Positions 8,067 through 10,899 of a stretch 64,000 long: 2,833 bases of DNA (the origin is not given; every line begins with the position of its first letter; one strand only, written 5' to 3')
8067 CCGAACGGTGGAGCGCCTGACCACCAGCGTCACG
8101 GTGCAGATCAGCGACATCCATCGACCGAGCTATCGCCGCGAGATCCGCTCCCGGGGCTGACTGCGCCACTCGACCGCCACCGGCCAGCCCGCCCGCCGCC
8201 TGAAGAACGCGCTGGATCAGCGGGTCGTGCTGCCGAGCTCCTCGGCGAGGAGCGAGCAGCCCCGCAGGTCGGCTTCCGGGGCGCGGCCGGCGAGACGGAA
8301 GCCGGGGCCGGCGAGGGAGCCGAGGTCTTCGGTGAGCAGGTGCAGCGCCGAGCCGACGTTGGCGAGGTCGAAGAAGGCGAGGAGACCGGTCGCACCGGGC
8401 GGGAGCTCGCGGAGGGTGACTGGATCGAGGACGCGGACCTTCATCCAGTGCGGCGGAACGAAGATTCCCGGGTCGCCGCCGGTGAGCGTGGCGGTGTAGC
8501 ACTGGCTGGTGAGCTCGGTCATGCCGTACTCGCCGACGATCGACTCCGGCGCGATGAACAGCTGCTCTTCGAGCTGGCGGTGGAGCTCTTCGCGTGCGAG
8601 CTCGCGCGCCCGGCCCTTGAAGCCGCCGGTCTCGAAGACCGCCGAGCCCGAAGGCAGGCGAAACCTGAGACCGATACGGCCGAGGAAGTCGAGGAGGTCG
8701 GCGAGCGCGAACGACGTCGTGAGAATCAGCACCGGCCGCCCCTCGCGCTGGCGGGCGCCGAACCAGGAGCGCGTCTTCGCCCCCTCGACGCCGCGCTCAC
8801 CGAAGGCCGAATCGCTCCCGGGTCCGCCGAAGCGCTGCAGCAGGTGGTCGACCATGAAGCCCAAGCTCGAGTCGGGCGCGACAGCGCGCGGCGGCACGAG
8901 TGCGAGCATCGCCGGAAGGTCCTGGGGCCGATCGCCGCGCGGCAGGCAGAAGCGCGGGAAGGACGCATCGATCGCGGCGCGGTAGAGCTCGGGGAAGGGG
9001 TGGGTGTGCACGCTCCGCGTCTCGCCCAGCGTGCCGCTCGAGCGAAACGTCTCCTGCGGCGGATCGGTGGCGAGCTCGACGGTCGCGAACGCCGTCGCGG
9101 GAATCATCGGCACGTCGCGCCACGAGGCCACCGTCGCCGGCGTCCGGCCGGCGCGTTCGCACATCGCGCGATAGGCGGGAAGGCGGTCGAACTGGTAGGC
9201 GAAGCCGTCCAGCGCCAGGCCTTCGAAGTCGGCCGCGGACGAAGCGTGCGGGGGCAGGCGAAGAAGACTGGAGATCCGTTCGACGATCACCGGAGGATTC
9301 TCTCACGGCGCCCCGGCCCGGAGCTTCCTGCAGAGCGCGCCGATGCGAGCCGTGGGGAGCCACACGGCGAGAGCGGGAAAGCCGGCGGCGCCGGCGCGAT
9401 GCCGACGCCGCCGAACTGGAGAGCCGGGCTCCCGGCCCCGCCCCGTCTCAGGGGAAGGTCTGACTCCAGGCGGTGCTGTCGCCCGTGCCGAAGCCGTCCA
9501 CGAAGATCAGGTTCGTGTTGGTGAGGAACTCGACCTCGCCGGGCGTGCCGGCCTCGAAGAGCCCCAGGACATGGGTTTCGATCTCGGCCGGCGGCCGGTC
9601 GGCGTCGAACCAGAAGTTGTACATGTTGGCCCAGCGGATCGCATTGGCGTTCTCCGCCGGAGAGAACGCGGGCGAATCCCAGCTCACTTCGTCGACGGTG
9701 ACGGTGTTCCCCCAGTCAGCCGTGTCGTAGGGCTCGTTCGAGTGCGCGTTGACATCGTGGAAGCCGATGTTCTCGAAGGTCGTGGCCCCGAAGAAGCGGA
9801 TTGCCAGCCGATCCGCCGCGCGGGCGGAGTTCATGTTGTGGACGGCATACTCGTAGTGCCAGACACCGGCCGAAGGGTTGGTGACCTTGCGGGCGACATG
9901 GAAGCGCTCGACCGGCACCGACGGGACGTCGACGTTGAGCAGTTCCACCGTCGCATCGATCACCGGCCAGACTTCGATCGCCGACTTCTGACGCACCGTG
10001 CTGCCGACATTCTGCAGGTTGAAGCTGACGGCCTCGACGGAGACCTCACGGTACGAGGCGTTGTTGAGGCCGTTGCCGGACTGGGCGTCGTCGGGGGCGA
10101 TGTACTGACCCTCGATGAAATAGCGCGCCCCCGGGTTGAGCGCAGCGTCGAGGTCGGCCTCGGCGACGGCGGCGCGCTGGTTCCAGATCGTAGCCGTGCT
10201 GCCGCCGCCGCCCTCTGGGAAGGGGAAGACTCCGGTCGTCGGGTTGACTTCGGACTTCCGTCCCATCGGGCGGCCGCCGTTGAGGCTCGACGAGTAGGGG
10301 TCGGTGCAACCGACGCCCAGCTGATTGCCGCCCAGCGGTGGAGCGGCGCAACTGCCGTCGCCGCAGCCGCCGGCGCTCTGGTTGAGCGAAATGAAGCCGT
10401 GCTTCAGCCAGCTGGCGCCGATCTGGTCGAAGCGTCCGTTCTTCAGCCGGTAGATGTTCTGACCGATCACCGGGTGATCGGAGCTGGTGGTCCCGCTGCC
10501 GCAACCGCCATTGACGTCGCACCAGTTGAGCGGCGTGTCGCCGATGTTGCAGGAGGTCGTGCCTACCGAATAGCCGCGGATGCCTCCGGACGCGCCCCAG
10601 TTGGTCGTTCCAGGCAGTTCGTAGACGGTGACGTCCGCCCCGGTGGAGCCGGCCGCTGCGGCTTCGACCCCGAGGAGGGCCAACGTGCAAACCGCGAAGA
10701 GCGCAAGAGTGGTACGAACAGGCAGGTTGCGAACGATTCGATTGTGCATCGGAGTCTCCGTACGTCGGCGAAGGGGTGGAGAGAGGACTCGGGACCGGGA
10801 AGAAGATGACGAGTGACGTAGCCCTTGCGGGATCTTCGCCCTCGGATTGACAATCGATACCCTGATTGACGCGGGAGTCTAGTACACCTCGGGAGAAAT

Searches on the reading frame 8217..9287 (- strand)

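Call 22: search_protein_families(library=pfam, proteins=[window:8217-9287:-], max_evalue=0.01)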
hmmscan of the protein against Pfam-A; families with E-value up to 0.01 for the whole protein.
window:8217-9287:- (356 aa): 2 families
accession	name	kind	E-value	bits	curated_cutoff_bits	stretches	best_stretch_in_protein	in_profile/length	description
PF04443.18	LuxE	-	7.7e-12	45.2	24.9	1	202-347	230-385/391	Acyl-protein synthetase, LuxE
PF00501.34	AMP-binding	-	1.2e-05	24.7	29.9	1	232-303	299-372/384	AMP-binding enzyme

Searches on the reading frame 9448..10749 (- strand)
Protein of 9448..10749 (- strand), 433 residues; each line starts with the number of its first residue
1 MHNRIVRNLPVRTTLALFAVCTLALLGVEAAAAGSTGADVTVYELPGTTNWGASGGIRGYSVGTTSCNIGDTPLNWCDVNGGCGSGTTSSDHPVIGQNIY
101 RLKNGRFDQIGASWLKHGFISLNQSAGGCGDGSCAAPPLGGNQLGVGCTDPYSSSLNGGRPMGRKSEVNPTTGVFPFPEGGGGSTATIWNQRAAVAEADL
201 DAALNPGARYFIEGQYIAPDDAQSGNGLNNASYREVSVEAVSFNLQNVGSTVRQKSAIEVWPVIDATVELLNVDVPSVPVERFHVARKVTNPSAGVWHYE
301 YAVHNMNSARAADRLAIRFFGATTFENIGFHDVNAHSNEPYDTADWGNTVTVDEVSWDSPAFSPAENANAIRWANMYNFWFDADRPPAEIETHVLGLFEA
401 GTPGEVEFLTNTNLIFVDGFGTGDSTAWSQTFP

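Call 22: search_protein_families(library=pfam, proteins=[window:9448-10749:-], max_evalue=0.01)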
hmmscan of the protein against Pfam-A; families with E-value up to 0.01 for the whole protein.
window:9448-10749:- (433 aa): 0 families

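Call 50: find_homologous_proteins(query=window:9448-10749:-)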
Query window:9448-10749:- (433 aa): 1237 proteins with E <= 0.001 among 8000 candidates; the best 120 are listed.
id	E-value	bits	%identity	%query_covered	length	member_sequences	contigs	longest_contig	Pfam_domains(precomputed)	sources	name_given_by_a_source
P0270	3.3e-297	1003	100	100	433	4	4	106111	-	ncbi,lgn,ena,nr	ncbi:MAG: hypothetical protein KBF21_08730 [Thermoanaerobaculia bacterium]|nr:hypothetical protein [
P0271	3.1e-267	905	91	100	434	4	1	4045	-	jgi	jgi:hypothetical protein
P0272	1.7e-248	843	88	93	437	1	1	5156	-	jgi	jgi:hypothetical protein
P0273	3.7e-248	842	83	100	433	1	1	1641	-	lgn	-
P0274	3.6e-244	829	81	100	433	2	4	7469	-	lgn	-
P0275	5.8e-233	792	77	100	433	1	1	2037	-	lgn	-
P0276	1.2e-231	787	77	100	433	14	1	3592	-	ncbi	-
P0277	3.1e-230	783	83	94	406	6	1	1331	-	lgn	-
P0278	1.4e-219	748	75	100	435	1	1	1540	-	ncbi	-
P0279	7.5e-216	735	77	92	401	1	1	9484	-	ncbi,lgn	-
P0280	1.3e-212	725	75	91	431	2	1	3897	-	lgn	-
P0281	1.6e-212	724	72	98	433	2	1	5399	-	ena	-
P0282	2.8e-210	717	70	100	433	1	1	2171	-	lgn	-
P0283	1.1e-209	715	75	96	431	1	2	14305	-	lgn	-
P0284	3.3e-205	700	70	100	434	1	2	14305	-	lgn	-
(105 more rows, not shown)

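Call 79: predict_structure(alignment_id=A3)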
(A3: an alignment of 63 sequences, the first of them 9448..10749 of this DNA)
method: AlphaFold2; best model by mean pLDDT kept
length: 433 residues; sequences in the alignment: 63
mean_pLDDT: 82.8   pTM: 0.82
mean pLDDT of the five models: 82.8, 80.9, 79.8, 78.9, 78.6
residues with pLDDT >= 90: 215; 70-90: 131; 50-70: 53; < 50: 34
segments of 3 or more residues with pLDDT < 50: 1-10, 27-34, 414-421, 428-433
pLDDT, mean of each block of 10 residues (from residue 1): 40 66 53 60 94 92 92 84 83 88 96 82 92 93 93 82 78 74 79 92 96 87 65 96 95 95 97 86 94 96 90 93 96 74 81 94 59 88 96 91 90 52 51 43
secondary structure, 60 per line:
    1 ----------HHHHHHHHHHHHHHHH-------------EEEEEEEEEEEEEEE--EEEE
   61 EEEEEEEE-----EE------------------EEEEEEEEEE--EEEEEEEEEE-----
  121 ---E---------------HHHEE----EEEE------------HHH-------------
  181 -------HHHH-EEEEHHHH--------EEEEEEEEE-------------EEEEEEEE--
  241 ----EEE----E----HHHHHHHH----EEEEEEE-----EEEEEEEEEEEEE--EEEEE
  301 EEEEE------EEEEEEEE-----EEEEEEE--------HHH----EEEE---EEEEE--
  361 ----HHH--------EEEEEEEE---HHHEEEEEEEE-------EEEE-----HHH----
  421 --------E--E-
elements in order: H11-26 E40-54 E57-68 E94-103 E106-115 E149-152 H188-191 E193-196 H197-200 E209-217 E231-238 E245-247 H257-264 E269-275 E281-293 E296-305 E312-319 E325-331 E347-350 E354-358 E376-383 E390-397 E405-408
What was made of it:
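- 9448..9510 (-): The same tail motif (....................*) at the end of an unrelated 433-aa secreted protein. The tail is also disordered in that protein's model (call 79).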

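Call 81: fold_search(model_id=the predicted structure, library=pdb)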
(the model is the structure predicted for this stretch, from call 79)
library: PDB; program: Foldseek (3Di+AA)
matches with E <= 10: 685; with E <= 0.001: 1
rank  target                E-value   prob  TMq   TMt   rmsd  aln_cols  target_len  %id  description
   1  5wtb_A                1.6e-05  0.98  0.20  0.26  19.7       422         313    9  Complex Structure of Staphylococcus aureus SdrE with human complement factor H (released 2017-07-19)
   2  5nzu_MODEL_1_D        1.4e-03  0.98  0.17  0.18  14.3       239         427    7  The structure of the COPI coat linkage II (released 2017-06-28)
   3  8xez_A                1.7e-03  0.30  0.15  0.08  23.8       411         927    9  Cryo-EM structure of integrin ITGAV/ITGB3 complex, conformation 5 (released 2024-12-18)
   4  4mmz_A                2.4e-03  0.33  0.16  0.08  20.8       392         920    9  Integrin AlphaVBeta3 ectodomain bound to an antagonistic tenth domain of Fibronectin (released 2014-03-26)
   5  2cwr                  2.6e-03  1.00  0.18  0.66   5.2       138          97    8  Crystal structure of chitin biding domain of chitinase from Pyrococcus furiosus (released 2006-07-11)
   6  3rpk_A                2.7e-03  0.60  0.17  0.13  20.0       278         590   12  Structure of the Full-Length Major Pilin RrgB from Streptococcus pneumoniae (released 2011-06-15)
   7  7rwb_M                3.4e-03  0.80  0.17  0.18  16.8       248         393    6  AP2 bound to the APA domain of SGIP in the presence of heparin (released 2022-03-30)
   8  4o8q_B                3.8e-03  0.87  0.17  0.27  15.6       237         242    8  Crystal structure of bovine MHD domain of the COPI delta subunit at 2.15 A resolution (released 2015-01-07)
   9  2jkr_M                4.2e-03  0.82  0.17  0.18  16.8       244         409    7  AP2 CLATHRIN ADAPTOR CORE with Dileucine peptide RM(phosphoS)QIKRLLSE (released 2008-10-28)
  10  9cqb_B                4.2e-03  0.18  0.10  0.17  19.3       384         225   10  Antibody 1G8 bound to the central conserved domain of RSV G (released 2025-02-19)
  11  3ml6_F                4.7e-03  0.75  0.18  0.23  21.6       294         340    8  a complex between Dishevelled2 and clathrin adaptor AP-2 (released 2010-08-11)
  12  2wza                  4.7e-03  0.30  0.18  0.21  19.6       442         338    8  Two intramolecular isopeptide bonds are identified in the crystal structure of the Streptococcus gordonii SspB C-termina (released 2010-02-16)
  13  1h6e_A                5.0e-03  0.87  0.16  0.29  16.1       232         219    5  MU2 ADAPTIN SUBUNIT (AP50) OF AP2 ADAPTOR (SECOND DOMAIN), COMPLEXED WITH CTLA-4 INTERNALIZATION PEPTIDE TTGVYVKMPPT (released 2001-11-28)
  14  7oiq_AAA              5.3e-03  0.96  0.19  0.30  14.6       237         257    4  Crystal structure of AP2 Mu2 in complex with FCHO2 WxxPhi motif (C2 crystal form) (released 2022-06-01)
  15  2y1v_A                5.3e-03  0.51  0.18  0.14  22.0       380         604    8  Full length structure of RrgB Pilus protein from Streptococcus pneumoniae (released 2011-11-09)
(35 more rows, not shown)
